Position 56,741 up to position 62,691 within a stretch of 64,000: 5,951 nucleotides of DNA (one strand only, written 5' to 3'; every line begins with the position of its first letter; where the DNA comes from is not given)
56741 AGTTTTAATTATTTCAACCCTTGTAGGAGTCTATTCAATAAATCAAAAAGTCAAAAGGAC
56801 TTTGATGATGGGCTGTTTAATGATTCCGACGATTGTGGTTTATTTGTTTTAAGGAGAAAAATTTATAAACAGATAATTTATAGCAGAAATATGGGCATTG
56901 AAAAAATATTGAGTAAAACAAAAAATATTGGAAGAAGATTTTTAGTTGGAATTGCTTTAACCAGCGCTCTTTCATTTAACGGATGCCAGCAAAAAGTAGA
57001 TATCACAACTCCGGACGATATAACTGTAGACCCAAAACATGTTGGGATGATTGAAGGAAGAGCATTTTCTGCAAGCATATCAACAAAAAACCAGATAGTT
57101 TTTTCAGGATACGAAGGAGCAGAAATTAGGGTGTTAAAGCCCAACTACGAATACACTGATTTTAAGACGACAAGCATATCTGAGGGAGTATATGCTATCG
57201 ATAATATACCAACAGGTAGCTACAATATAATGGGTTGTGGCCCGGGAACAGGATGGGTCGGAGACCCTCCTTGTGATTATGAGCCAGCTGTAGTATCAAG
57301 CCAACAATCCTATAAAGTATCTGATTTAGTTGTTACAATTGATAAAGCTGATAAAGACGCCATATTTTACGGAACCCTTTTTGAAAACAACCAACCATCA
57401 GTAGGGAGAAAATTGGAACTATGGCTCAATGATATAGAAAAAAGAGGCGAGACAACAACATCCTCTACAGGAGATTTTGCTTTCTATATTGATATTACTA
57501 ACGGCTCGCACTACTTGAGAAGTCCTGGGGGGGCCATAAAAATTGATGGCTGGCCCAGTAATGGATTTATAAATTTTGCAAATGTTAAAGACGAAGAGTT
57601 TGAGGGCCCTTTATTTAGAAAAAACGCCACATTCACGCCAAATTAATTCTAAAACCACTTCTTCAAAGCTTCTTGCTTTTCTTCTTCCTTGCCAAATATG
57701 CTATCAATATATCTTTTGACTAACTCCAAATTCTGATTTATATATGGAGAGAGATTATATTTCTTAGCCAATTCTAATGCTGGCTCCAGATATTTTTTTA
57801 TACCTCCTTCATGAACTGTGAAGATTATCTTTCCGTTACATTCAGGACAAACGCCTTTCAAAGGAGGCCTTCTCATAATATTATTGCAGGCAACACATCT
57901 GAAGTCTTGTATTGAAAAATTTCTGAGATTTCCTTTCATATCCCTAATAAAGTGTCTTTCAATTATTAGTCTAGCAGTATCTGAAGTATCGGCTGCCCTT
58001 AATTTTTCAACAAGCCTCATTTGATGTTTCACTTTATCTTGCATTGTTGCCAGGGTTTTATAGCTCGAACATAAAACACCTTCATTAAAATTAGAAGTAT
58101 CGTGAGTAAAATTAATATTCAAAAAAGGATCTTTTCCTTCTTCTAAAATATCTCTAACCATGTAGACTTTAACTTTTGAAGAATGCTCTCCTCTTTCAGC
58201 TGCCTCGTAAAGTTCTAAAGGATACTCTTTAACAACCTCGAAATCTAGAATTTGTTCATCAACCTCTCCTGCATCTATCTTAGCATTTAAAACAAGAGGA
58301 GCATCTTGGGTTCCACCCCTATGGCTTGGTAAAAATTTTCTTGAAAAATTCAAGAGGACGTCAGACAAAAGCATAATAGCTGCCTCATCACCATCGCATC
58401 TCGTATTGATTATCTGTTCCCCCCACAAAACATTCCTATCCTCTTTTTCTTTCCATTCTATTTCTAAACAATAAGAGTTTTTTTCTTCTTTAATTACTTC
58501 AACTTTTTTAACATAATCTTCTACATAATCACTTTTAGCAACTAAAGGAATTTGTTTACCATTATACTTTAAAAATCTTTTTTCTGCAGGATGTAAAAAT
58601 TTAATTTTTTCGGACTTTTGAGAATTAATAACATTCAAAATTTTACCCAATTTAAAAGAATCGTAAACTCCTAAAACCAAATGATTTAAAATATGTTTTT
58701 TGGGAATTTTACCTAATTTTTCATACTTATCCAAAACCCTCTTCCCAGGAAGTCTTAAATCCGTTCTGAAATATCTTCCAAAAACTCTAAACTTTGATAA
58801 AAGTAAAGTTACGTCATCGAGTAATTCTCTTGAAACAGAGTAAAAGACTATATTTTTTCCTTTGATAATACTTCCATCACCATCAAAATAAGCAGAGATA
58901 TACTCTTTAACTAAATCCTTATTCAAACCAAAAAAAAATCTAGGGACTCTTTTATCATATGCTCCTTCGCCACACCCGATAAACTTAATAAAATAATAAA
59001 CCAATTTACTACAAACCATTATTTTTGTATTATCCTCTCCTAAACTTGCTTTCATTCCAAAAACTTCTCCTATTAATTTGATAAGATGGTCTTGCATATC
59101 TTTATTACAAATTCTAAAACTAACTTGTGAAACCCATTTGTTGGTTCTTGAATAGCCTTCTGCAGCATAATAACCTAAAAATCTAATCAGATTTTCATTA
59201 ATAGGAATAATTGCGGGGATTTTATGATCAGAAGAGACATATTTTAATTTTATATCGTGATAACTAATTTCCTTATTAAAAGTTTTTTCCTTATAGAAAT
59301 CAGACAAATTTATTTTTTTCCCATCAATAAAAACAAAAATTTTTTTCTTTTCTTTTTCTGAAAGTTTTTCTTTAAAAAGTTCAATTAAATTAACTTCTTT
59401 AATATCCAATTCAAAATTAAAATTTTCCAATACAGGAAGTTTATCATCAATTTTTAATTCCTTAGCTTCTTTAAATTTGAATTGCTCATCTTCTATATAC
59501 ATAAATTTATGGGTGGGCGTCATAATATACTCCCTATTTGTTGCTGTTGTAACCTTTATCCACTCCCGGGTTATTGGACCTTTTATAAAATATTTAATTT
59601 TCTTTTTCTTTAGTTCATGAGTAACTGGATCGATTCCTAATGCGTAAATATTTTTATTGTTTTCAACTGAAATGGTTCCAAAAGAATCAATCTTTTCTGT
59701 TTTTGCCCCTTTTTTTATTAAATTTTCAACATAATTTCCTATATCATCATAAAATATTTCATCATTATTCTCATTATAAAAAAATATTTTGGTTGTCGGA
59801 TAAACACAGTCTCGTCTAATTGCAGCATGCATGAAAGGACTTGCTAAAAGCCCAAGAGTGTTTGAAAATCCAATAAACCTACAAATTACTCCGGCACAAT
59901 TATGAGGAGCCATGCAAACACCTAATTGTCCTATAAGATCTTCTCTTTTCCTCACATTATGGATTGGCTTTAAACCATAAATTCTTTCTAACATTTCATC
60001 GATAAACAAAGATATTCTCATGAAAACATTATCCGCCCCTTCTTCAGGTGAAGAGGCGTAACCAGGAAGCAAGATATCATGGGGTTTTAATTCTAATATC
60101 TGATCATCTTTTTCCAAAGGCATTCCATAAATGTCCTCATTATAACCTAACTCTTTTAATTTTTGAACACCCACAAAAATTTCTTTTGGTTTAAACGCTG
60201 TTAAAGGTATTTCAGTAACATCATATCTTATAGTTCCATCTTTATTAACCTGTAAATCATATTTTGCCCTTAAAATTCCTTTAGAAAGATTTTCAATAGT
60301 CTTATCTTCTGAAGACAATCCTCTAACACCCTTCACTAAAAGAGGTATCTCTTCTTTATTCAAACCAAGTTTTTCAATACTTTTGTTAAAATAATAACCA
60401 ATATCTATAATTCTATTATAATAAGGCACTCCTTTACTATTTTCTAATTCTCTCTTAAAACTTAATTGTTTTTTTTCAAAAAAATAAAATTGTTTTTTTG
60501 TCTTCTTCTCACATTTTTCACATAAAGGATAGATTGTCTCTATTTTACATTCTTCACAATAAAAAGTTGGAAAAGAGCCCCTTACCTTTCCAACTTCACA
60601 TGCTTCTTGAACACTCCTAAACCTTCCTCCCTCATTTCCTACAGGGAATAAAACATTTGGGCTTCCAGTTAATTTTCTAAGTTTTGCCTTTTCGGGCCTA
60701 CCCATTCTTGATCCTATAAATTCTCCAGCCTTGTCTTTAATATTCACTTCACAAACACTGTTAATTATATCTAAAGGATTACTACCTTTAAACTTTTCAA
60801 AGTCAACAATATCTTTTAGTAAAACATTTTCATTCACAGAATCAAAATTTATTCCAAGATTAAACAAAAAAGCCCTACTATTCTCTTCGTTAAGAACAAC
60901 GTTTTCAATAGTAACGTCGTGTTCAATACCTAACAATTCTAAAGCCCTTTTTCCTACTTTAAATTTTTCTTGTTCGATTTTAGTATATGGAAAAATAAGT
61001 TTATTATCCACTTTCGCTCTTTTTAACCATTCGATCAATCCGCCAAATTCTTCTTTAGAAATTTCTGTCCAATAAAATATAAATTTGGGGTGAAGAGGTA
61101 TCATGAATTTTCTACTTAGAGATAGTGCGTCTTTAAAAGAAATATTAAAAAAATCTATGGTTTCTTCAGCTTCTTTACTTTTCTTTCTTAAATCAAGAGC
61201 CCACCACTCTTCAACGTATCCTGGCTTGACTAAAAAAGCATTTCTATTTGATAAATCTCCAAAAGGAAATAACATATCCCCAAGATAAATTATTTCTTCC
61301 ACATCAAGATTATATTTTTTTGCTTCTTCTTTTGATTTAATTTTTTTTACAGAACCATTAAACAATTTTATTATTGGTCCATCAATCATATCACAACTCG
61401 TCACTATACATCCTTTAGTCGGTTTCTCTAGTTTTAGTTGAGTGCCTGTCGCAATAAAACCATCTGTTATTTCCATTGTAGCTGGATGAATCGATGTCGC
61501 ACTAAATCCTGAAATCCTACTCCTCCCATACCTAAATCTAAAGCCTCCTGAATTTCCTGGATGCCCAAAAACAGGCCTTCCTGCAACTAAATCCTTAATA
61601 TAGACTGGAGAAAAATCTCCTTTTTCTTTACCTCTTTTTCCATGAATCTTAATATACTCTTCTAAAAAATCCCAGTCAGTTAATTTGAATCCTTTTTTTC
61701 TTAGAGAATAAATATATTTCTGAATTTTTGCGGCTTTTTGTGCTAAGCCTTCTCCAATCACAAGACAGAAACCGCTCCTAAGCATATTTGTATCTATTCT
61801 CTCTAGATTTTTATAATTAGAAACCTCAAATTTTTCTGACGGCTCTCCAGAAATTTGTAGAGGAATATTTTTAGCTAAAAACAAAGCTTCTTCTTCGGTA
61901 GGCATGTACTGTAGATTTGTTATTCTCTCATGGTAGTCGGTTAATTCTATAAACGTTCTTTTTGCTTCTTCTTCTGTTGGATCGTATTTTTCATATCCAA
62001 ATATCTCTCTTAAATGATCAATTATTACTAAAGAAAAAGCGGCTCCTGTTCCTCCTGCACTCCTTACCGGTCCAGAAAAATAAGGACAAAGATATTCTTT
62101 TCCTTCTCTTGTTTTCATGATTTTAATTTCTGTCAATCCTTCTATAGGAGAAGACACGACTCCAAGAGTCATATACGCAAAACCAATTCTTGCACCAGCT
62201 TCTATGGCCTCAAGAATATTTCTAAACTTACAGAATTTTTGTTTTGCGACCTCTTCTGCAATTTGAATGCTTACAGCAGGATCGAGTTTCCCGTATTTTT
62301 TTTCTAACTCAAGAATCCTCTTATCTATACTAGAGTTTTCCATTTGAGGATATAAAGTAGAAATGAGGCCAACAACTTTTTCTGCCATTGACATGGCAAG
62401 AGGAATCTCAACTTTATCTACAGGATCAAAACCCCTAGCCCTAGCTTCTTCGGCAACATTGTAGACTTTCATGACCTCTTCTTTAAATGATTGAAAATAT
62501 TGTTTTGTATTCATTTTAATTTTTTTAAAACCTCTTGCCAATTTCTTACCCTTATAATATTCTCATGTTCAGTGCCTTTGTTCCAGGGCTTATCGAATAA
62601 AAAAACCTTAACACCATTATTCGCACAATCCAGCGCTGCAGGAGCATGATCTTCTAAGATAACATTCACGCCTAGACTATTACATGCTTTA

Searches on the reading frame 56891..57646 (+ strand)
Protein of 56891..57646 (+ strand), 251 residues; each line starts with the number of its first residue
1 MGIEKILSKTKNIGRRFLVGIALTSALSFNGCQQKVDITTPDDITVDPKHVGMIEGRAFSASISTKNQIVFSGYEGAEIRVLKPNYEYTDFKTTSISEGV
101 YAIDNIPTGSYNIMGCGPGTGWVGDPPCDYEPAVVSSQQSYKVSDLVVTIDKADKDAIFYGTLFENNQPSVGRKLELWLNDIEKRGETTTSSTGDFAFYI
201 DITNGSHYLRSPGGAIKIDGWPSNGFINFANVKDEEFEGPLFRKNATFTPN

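Call 26: search_protein_families(library=pfam, proteins=[window:56891-57646:+], max_evalue=1)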
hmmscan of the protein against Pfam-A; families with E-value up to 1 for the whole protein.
window:56891-57646:+ (251 aa): 4 families
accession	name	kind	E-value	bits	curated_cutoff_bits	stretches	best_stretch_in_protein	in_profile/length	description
PF13620.12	CarboxypepD_reg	-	0.00093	19.9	32.3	1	75-113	15-52/82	Carboxypeptidase regulatory-like domain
PF07210.18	DUF1416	-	0.029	14.7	23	1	146-200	10-63/97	Protein of unknown function (DUF1416)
PF17802.7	SpaA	-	0.065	13.8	23.1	0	75-113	17-56/91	Prealbumin-like fold domain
PF17210.9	SdrD_B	-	0.066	13.9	29.7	0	73-115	23-64/112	SdrD B-like domain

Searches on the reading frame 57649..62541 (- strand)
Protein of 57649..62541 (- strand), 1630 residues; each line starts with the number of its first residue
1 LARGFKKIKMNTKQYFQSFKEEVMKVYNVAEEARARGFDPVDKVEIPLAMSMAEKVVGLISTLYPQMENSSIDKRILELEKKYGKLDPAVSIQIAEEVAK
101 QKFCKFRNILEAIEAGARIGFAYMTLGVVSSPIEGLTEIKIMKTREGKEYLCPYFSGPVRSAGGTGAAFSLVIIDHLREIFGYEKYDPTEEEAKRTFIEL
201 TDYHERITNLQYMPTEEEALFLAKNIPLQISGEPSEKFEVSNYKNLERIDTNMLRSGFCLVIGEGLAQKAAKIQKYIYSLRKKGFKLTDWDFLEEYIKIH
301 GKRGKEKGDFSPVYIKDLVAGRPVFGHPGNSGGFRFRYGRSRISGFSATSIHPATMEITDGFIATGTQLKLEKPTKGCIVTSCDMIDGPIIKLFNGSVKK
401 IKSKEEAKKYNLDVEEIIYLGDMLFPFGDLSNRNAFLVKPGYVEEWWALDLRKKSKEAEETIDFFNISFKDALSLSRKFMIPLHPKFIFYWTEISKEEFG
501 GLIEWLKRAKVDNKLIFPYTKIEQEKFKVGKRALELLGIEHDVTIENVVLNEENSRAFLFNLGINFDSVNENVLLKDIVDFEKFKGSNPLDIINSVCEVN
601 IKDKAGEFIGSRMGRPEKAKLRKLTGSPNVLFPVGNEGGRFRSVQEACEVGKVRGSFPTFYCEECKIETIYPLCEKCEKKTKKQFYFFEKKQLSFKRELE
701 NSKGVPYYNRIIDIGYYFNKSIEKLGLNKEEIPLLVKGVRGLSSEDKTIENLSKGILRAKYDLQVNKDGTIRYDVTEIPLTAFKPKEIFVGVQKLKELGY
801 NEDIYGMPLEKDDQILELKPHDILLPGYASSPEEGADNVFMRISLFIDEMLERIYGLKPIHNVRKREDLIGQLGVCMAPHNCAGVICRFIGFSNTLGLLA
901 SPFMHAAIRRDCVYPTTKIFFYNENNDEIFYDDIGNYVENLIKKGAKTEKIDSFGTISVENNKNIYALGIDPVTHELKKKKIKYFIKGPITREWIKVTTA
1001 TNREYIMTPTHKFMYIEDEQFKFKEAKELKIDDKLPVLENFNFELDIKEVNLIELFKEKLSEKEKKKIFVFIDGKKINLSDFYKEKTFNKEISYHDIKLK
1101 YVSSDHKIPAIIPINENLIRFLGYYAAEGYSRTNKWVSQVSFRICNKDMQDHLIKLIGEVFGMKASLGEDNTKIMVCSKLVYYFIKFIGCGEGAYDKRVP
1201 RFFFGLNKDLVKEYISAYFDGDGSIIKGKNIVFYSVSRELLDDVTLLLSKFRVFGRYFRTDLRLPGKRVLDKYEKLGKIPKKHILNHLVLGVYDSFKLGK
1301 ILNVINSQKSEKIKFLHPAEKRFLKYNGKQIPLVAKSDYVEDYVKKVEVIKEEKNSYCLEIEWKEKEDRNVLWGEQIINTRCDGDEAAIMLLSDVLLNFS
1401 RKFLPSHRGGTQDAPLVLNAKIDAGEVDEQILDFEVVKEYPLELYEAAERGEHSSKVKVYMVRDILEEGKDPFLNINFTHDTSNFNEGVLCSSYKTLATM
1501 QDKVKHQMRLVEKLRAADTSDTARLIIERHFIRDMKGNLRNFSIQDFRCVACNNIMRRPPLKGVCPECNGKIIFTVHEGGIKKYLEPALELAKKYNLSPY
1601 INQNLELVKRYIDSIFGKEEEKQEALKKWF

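Call 9: search_protein_families(library=pfam, proteins=[window:57649-62541:-], max_evalue=0.01)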
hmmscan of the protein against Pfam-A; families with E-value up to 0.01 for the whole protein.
window:57649-62541:- (1630 aa): 6 families
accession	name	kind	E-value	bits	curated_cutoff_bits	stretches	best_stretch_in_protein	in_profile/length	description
PF24844.1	PolC_DP2_central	-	3.3e-105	352.5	24.3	1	314-686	14-362/372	DNA polymerase II large subunit DP2, central domain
PF24846.1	PolC_DP2_cat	-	1.7e-96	323.2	24.3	2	735-912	7-177/299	DNA polymerase II large subunit DP2, catalytic domain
PF03833.19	PolC_DP2_N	-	5.9e-77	258.9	24.3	1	14-298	1-270/271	DNA polymerase II large subunit DP2, N-terminal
PF14890.11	Intein_splicing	-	1.9e-14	54.2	35.8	1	967-1362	23-141/155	Intein splicing domain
PF14528.11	LAGLIDADG_3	-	1.3e-10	41.8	22.5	1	1210-1267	2-60/82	LAGLIDADG-like domain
PF22912.2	zf-DPOE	-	0.0041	17.7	21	1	1544-1597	2-53/58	Zinc finger domain of DNA polymerase-epsilon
